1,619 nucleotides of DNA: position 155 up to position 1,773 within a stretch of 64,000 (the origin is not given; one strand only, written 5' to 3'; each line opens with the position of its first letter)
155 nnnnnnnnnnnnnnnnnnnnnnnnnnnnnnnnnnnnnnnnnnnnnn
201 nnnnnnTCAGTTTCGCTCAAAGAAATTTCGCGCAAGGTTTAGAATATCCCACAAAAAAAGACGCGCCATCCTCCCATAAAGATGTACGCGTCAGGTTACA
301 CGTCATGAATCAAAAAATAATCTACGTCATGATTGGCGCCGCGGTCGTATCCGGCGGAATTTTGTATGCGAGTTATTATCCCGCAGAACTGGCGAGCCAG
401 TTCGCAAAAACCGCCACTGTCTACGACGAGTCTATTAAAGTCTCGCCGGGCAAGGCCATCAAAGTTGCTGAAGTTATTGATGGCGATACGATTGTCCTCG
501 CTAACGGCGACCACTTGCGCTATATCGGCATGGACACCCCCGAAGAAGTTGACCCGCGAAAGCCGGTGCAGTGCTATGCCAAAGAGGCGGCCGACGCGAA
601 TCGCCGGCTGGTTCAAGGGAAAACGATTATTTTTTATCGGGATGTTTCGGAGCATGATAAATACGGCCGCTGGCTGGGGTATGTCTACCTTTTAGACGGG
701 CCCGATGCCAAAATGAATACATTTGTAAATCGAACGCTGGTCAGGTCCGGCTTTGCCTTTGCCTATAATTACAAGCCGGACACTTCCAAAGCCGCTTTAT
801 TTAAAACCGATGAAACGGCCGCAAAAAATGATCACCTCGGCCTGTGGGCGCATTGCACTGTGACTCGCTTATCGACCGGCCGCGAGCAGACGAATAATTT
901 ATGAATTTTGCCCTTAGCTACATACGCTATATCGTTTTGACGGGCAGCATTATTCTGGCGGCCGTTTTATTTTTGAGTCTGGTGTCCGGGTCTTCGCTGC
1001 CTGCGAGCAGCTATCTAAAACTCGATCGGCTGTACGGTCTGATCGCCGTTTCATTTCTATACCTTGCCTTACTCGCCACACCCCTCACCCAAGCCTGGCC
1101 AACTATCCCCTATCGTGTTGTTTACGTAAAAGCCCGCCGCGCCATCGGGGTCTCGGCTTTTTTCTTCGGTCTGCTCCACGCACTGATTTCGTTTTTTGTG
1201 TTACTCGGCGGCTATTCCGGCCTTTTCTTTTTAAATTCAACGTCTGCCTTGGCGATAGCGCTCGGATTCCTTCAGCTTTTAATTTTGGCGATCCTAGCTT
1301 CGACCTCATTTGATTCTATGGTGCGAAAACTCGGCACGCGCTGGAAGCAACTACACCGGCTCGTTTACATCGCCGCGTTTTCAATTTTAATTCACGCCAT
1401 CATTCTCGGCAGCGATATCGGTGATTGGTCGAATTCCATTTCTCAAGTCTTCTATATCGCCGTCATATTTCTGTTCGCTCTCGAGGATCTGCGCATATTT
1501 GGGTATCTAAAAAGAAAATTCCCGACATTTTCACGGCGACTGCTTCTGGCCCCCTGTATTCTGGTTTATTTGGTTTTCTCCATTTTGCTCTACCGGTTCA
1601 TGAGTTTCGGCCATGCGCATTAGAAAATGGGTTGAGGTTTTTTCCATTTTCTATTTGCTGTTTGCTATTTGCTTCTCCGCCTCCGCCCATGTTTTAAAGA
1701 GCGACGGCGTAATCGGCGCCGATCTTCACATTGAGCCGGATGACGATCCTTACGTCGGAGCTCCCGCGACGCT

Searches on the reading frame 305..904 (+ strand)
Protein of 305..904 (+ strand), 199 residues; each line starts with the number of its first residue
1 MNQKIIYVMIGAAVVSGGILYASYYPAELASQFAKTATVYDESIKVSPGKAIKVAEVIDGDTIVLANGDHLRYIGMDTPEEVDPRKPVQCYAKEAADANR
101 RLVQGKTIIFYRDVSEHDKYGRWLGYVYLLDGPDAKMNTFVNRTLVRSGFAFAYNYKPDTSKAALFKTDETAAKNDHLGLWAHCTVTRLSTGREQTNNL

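Call 37: find_encoding_contigs(protein=window:305-904:+, flank=10000, max_places=1)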
Protein window:305-904:+ (199 aa): no gene with exactly this product is on record in the collection.

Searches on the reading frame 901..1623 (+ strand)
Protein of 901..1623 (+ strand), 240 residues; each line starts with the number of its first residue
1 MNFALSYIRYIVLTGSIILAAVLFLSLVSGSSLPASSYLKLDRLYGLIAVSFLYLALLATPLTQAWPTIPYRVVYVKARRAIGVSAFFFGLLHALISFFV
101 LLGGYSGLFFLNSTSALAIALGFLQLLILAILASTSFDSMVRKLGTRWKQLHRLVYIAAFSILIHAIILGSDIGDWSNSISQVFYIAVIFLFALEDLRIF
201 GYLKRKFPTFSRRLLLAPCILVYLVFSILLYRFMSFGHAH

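Call 73: find_encoding_contigs(protein=window:901-1623:+, flank=10000, max_places=1)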
Protein window:901-1623:+ (240 aa): 1 contig read that carries it; 1 place shown.
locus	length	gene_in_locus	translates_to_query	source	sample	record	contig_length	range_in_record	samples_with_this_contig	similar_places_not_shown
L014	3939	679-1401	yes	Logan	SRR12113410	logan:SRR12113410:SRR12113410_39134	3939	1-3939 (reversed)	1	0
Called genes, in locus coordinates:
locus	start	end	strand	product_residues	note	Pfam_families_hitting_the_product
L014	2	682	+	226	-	?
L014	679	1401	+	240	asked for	PF01794:Ferric_reduct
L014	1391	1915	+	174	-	-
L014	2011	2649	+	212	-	PF13462:Thioredoxin_4, PF01323:DSBA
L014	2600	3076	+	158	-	PF07884:VKOR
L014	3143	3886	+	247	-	-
